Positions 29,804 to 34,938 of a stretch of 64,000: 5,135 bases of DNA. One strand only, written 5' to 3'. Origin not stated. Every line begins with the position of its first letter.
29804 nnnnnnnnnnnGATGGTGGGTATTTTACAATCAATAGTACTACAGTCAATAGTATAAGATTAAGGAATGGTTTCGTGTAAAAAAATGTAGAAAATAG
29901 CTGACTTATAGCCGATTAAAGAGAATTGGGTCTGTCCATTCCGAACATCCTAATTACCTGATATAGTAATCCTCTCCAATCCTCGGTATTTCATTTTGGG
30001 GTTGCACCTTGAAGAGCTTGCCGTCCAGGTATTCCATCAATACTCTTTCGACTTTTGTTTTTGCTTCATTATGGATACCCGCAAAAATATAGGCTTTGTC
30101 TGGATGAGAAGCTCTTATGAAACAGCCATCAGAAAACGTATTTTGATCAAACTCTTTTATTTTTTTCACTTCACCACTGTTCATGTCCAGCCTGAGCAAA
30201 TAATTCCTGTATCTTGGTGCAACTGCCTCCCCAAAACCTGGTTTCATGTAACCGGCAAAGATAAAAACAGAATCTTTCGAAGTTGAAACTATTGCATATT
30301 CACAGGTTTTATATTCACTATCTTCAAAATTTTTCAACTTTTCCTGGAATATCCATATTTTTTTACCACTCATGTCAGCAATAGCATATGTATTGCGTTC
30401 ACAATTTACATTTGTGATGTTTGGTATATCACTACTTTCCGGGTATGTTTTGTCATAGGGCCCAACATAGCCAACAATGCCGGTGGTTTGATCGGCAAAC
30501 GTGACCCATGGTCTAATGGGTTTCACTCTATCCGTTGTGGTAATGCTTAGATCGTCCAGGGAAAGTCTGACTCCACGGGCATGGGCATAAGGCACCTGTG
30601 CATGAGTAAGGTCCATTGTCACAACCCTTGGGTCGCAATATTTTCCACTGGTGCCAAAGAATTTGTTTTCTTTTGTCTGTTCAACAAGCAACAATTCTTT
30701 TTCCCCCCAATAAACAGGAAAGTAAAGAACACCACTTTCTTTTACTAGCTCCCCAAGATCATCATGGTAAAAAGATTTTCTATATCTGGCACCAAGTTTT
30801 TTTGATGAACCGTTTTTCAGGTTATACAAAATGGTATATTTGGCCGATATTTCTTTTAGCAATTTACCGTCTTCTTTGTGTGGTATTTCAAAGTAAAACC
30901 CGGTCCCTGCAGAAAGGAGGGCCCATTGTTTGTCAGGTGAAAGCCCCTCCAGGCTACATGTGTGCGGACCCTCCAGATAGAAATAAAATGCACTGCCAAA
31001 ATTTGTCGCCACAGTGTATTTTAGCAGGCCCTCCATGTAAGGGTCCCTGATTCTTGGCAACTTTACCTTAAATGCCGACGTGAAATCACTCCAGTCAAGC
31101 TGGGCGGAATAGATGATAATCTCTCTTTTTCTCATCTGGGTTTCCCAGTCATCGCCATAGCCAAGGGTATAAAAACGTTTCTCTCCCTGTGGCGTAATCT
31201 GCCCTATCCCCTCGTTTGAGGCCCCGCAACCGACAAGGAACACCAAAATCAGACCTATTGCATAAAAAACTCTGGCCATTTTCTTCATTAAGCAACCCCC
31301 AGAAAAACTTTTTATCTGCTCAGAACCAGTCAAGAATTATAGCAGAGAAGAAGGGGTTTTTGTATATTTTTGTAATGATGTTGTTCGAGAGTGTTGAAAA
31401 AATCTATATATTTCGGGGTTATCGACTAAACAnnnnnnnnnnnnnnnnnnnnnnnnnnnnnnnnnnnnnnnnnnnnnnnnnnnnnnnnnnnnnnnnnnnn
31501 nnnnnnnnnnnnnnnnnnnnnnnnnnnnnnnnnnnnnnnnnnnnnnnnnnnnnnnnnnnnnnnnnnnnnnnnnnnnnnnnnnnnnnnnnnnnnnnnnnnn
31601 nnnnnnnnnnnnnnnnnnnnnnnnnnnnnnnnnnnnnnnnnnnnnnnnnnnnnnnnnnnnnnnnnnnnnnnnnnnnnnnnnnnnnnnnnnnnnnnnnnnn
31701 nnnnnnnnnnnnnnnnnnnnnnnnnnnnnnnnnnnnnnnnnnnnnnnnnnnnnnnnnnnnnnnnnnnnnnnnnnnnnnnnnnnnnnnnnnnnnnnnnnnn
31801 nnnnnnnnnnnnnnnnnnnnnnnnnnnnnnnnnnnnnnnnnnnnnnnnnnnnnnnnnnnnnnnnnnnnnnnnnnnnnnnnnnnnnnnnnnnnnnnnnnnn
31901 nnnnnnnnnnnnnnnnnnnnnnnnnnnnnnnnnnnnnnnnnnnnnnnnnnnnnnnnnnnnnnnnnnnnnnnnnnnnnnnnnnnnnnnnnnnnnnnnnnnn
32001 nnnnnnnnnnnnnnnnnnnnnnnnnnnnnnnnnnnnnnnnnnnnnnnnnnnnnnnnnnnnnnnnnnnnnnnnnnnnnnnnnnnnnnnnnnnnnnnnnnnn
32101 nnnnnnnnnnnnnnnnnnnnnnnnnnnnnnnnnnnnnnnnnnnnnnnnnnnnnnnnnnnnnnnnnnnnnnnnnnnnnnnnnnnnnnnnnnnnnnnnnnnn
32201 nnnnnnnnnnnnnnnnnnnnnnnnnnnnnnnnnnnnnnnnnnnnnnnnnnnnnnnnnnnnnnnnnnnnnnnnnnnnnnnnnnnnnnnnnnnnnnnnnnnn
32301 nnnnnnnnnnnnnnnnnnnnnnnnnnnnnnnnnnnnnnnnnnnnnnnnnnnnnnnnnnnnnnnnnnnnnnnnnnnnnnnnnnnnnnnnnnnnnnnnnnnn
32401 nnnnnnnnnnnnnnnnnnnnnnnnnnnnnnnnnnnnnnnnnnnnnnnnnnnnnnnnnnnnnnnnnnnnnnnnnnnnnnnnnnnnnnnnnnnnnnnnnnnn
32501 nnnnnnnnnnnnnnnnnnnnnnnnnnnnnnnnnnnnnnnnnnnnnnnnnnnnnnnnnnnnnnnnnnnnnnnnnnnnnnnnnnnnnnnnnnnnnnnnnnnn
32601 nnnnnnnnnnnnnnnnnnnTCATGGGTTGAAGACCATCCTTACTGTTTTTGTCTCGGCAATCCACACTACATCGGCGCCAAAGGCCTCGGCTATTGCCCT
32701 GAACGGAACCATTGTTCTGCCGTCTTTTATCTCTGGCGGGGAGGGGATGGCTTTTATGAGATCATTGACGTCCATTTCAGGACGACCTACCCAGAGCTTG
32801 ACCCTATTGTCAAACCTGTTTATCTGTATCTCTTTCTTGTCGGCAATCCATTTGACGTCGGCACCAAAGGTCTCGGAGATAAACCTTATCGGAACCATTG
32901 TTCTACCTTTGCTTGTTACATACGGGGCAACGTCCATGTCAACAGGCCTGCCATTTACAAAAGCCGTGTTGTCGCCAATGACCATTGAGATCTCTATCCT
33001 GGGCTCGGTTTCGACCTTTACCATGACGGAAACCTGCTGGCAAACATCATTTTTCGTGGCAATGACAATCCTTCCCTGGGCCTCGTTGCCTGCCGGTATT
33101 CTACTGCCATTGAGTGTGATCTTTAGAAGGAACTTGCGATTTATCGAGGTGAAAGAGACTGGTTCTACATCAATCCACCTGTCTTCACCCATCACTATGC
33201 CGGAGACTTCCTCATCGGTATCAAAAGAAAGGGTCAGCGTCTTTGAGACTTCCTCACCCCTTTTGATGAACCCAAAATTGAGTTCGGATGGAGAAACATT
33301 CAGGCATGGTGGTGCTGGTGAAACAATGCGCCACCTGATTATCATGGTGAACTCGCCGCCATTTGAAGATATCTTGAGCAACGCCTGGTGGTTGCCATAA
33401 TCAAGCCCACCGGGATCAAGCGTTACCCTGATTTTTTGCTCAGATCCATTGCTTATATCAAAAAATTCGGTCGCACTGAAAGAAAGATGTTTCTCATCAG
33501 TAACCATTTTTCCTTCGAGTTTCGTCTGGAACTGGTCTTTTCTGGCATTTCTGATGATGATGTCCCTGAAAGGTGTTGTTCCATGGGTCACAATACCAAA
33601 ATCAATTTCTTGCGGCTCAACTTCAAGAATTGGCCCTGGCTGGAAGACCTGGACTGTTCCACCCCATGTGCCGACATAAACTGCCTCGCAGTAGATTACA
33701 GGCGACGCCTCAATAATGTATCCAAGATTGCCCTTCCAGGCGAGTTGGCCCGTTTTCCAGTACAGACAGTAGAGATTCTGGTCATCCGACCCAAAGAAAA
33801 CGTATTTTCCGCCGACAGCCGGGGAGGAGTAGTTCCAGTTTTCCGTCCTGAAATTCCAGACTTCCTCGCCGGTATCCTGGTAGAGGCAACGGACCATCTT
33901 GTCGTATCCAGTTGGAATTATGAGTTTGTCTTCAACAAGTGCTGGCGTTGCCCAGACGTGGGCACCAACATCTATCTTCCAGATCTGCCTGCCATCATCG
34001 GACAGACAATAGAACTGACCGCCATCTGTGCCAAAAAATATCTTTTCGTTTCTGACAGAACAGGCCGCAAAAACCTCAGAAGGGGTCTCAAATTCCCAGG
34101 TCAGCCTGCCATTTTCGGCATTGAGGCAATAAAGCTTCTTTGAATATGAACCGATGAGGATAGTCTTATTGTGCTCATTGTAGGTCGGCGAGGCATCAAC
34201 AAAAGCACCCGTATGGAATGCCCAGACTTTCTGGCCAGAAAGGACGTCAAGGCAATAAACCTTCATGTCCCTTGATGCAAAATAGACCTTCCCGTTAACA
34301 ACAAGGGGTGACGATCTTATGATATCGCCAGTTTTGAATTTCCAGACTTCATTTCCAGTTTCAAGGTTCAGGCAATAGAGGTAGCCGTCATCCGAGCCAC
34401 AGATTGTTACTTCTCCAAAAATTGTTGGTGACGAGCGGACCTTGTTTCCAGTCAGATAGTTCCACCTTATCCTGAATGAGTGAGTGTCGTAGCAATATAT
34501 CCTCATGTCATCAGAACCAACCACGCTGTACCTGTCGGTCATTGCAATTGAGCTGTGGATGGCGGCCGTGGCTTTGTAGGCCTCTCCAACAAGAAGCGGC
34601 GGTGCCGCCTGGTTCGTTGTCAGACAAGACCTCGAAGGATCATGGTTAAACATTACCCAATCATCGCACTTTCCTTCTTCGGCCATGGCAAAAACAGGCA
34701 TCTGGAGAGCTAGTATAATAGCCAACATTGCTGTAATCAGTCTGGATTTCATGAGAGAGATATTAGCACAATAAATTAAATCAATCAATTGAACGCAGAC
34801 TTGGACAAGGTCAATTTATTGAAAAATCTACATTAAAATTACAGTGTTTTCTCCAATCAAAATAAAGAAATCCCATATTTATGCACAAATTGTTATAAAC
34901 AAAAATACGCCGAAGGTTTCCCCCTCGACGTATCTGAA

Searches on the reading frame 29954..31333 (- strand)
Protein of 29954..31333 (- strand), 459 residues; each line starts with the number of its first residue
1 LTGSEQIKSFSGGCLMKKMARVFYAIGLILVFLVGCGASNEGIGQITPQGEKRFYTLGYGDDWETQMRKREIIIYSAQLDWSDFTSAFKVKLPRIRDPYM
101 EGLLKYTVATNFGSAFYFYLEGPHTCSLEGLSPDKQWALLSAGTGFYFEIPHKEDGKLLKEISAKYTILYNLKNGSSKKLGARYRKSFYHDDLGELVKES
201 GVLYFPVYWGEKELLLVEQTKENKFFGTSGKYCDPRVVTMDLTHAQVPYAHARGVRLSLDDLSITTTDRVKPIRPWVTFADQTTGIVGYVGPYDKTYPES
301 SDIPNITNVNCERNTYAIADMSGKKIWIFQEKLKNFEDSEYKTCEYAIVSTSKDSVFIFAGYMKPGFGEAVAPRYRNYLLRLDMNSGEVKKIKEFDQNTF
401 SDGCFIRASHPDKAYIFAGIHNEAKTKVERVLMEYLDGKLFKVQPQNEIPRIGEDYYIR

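Call 3: search_protein_families(library=pfam, proteins=[window:29954-31333:-], max_evalue=0.01)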
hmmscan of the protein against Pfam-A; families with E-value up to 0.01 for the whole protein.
window:29954-31333:- (459 aa): 1 family
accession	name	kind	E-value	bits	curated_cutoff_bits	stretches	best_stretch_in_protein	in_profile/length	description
PF13418.12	Kelch_4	-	0.0092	16.4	21.6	0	346-392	5-44/49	Galactose oxidase, central domain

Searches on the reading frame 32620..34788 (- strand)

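Call 72: search_protein_families(library=pfam, proteins=[window:32620-34788:-], max_evalue=0.001)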
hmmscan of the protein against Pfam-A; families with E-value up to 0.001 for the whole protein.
window:32620-34788:- (722 aa): 12 families
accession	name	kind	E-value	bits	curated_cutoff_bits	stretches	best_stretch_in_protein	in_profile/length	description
PF13570.13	Beta-prop_ACSF4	-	3e-66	224.5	133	2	74-324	8-262/329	Beta-alanine-activating enzyme, beta-propeller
PF07833.16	Cu_amine_oxidN1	-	1.8e-49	166.6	24.2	2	610-717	1-107/108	Copper amine oxidase N-terminal domain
PF13360.13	PQQ_2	-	6.5e-38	131.1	27.6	3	174-290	2-122/233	Outer membrane protein assembly factor BamB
PF01011.28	PQQ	-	8.2e-12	45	26.7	1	148-235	30-142/595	Glucose/ethanol/alcohol dehydrogenase, beta-propeller domain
PF25292.1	Beta-prop_CGLA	-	1.2e-11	45.2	26.8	0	206-273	43-113/316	Lambda-carrageenase beta-propeller domain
PF22544.2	HYDIN_VesB_CFA65-like_Ig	-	3.2e-07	31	25.5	1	386-478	1-90/100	HYDIN/CFA65/VesB-like, Ig-like domain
PF14874.12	PapD-like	-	1.8e-06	28.5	27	0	386-488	2-101/102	Flagellar-associated PapD-like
PF23414.1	Beta-prop_EML_2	-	4.7e-06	26.6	90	0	87-155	12-81/266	Echinoderm microtubule-associated protein second beta-propeller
PF15780.11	ASH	-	5.4e-06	26.9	27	1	393-477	12-92/98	Abnormal spindle-like microcephaly-assoc'd, ASPM-SPD-2-Hydin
PF22073.2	Cep192_D4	-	0.00019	22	35.5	0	386-460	2-81/112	Cep192 domain 4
PF25174.1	Beta-prop_THOC3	-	0.00043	19.8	305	0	171-256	65-149/272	THOC3 beta-propeller domain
PF18984.5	DUF5717_N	-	0.00044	18.6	25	0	494-611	18-131/875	Family of unknown function (DUF5717)N-terminal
